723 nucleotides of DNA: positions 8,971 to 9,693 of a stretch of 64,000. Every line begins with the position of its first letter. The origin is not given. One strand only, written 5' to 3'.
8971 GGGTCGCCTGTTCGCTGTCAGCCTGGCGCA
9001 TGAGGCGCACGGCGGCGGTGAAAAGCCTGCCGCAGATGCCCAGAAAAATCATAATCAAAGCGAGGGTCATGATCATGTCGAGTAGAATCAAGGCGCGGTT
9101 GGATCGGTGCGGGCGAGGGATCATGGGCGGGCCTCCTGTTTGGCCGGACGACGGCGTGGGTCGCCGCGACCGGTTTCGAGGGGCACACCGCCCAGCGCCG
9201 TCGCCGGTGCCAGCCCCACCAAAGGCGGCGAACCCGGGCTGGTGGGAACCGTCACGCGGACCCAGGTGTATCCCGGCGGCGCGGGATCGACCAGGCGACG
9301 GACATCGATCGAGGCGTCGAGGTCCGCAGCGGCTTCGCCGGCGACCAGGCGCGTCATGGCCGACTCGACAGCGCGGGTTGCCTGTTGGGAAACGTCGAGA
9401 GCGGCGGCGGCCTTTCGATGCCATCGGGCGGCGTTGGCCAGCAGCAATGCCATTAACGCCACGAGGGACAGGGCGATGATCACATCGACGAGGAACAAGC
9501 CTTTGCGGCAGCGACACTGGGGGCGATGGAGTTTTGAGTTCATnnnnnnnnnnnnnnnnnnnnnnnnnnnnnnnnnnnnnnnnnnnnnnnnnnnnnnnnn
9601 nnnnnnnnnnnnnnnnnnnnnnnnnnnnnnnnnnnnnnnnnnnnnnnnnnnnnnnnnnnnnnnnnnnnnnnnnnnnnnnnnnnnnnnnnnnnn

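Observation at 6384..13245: Compact Com/T2SS-like pseudopilus operon with two platform paralogs and a hydrolase-lipoprotein tail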

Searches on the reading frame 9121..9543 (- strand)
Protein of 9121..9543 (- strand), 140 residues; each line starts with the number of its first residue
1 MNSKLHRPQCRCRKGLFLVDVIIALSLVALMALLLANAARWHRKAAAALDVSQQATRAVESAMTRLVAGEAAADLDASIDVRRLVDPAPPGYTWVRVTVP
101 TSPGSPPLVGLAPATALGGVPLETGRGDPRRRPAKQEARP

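Call 3: search_protein_families(library=pfam, proteins=[window:9121-9543:-], max_evalue=0.1)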
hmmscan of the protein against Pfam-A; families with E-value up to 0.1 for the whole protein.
window:9121-9543:- (140 aa): 0 families

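Call 4: search_protein_families(library=ncbifam, proteins=[window:9121-9543:-], max_evalue=0.1)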
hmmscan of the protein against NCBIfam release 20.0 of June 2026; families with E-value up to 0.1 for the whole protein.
window:9121-9543:- (140 aa): 3 families
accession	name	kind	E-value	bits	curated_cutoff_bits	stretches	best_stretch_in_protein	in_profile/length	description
NF041013.1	T4P_ComGE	equivalog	0.0055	16.8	49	1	14-65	4-55/83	competence type IV pilus minor pilin ComGE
NF009312.0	PRK12672.1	subfamily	0.046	13.9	122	1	22-63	72-113/122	putative monovalent cation/H+ antiporter subunit G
TIGR01707.1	gspI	equivalog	0.063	13.8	44.35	1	15-70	1-56/101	type II secretion system minor pseudopilin GspI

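Call 17: list_cluster_members(proteins=[P0001, window:9121-9543:-, window:6962-8050:-, window:10792-12030:-, window:13407-14873:-, window:5074-6225:-])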
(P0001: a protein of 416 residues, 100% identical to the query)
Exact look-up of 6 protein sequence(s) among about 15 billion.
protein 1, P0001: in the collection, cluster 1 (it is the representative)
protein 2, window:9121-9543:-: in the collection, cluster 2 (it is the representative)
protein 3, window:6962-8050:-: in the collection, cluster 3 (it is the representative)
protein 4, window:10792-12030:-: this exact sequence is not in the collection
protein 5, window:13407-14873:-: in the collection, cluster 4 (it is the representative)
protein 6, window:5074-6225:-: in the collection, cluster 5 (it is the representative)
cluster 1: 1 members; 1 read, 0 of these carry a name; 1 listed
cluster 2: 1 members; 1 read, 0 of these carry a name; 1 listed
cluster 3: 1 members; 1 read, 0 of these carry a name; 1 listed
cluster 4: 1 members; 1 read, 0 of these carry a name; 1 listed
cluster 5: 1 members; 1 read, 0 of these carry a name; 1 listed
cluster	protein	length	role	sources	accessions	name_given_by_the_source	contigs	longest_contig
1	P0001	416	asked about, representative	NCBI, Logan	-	-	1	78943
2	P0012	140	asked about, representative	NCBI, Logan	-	-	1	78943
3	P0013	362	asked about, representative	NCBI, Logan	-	-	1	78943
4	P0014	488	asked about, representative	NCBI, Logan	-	-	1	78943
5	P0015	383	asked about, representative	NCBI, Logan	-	-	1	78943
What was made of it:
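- Tried and rejected: Cluster look-ups gave no organism name (call 17).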

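Call 65: search_solved_structures(query=A6, max_evalue=10)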
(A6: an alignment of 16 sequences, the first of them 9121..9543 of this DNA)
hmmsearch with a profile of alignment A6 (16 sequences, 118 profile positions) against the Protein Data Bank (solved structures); distinct sequences matched with E-value up to 10: 14.
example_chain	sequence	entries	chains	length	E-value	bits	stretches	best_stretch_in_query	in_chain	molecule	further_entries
7udl_A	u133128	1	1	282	0.00054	22.9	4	18-62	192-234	Designed helical repeat protein (DHR) RPB_PLP1_R6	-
7udm_A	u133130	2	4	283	0.00055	22.9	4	18-62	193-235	Designed helical repeat protein (DHR) RPB_PLP1_R6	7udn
8e55_A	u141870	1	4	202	0.025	17.5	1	29-67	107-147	SG135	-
7txi_A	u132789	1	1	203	0.035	17.1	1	3-82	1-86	Probable flagellin 1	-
8jnn_A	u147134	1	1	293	0.61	13.1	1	44-79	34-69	LPP1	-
2l2t_A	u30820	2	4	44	0.7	12.9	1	3-37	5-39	Receptor tyrosine-protein kinase erbB-4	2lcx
6yel_A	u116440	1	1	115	0.84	12.6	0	33-56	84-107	Stromal interaction molecule 1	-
5bw0_B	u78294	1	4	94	0.94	12.4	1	39-71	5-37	Type II secretion system protein I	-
7tgg_A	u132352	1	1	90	0.98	12.4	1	3-29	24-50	Geopilin domain 1 protein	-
4o9b_A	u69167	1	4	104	1.5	11.8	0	33-56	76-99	Stromal interaction molecule 1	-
9ayb_A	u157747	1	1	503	1.7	11.6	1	11-51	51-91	Sialin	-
6nt3_A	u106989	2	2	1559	2.7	10.9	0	18-56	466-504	Sodium channel protein type 9 subunit alpha, Sodium channel protein PaFPC1, chimeric const | Sodium channel protein PaFPC1,Sodium channel protein type 9 subunit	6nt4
8f0p_A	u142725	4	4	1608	3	10.8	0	18-56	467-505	Sodium channel protein PaFPC1,Sodium channel protein type 9 subunit alpha chimera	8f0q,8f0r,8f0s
5x0m_A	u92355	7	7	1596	4.7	10.2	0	18-56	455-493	Sodium channel protein | Sodium channel protein PaFPC1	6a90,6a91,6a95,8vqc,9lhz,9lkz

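Call 75: predict_structure(protein=window:9121-9543:-)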
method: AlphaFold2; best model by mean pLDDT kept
length: 140 residues; sequences in the alignment: 1
mean_pLDDT: 63.7   pTM: 0.27
mean pLDDT of the five models: 63.7, 63.2, 58.8, 56.7, 55.7
residues with pLDDT >= 90: 15; 70-90: 41; 50-70: 39; < 50: 45
segments of 3 or more residues with pLDDT < 50: 6-8, 78-88, 115-139
pLDDT, mean of each block of 10 residues (from residue 1): 51 71 95 89 74 80 74 50 46 61 67 48 42 42
secondary structure, 60 per line:
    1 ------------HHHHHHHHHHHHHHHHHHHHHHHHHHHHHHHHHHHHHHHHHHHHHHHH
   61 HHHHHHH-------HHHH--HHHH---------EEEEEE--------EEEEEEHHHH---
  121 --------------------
elements in order: H13-67 H75-78 H81-84 E94-99 E108-113 H114-117
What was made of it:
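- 9121..9543 (-): Pseudopilin D (140 aa), GspI/ComGE-like, with G|LFLVD (Asp at +5). Single-sequence AlphaFold gives a long helix plus a hairpin, but at low confidence (pLDDT 64, call 75).
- The D model is low confidence (call 75).
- Tried and rejected: D could therefore only be folded alone, giving pLDDT 64, too low for a fold search (call 75).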

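Call 89: search_protein_families(library=ncbifam, alignment_id=A6, max_evalue=1)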
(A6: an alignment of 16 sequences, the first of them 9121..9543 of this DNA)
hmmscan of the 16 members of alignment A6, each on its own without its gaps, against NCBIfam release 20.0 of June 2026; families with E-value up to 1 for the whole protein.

A. member 1, window:9121-9543:- (140 aa): 4 families
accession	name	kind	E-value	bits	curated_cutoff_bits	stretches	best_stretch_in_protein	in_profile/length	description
NF041013.1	T4P_ComGE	equivalog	0.0055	16.8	49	1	14-65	4-55/83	competence type IV pilus minor pilin ComGE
NF009312.0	PRK12672.1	subfamily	0.046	13.9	122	1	22-63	72-113/122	putative monovalent cation/H+ antiporter subunit G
TIGR01707.1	gspI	equivalog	0.063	13.8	44.35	1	15-70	1-56/101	type II secretion system minor pseudopilin GspI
TIGR04260.1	Cyano_gly_rpt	equivalog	0.2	12.2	31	1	26-70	5-49/118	GrrA/OscA1 family cyclophane-containing rSAM-modified RiPP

B. families by the number of members that match (of 16 scanned): 18 families
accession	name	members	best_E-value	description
TIGR01707.1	gspI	11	0.00025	type II secretion system minor pseudopilin GspI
NF041013.1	T4P_ComGE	8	0.00022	competence type IV pilus minor pilin ComGE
NF047828.1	T3SSXpsI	3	0.0083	type II secretion system protein XpsI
NF051431.1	Rv0361_Cterm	2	0.035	Rv0361 family membrane protein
NF033761.1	gliding_GltJ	2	0.054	adventurous gliding motility protein GltJ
TIGR03931.1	T7SS_Rv3446c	1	0.00096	type VII secretion-associated protein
TIGR01710.1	typeII_sec_gspG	1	0.0017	type II secretion system major pseudopilin GspG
NF033553.1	MerP_Gpos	1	0.0019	mercury resistance system substrate-binding protein MerP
NF007279.0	PRK09738.1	1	0.013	type I toxin-antitoxin system Hok family toxin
NF041390.1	TadE_Rv3655c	1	0.014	TadE family type IV pilus minor pilin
NF041218.1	BagM_FevK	1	0.015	bagremycin/ferroverdin biosynthesis UbiX family decarboxylase BagM/FevK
NF009312.0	PRK12672.1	1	0.046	putative monovalent cation/H+ antiporter subunit G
NF053526.1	Myco_lipo_LppK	1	0.065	lipoprotein LppK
NF040880.1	adnlytase_SelO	1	0.1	protein adenylyltransferase SelO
NF007800.0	PRK10506.1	1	0.11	prepilin peptidase-dependent protein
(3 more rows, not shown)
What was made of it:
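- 9121..9543 (-): 11 of 16 family members hit NCBIfam GspI (best 2.5e-4) and 8 of 16 hit ComGE (call 89).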
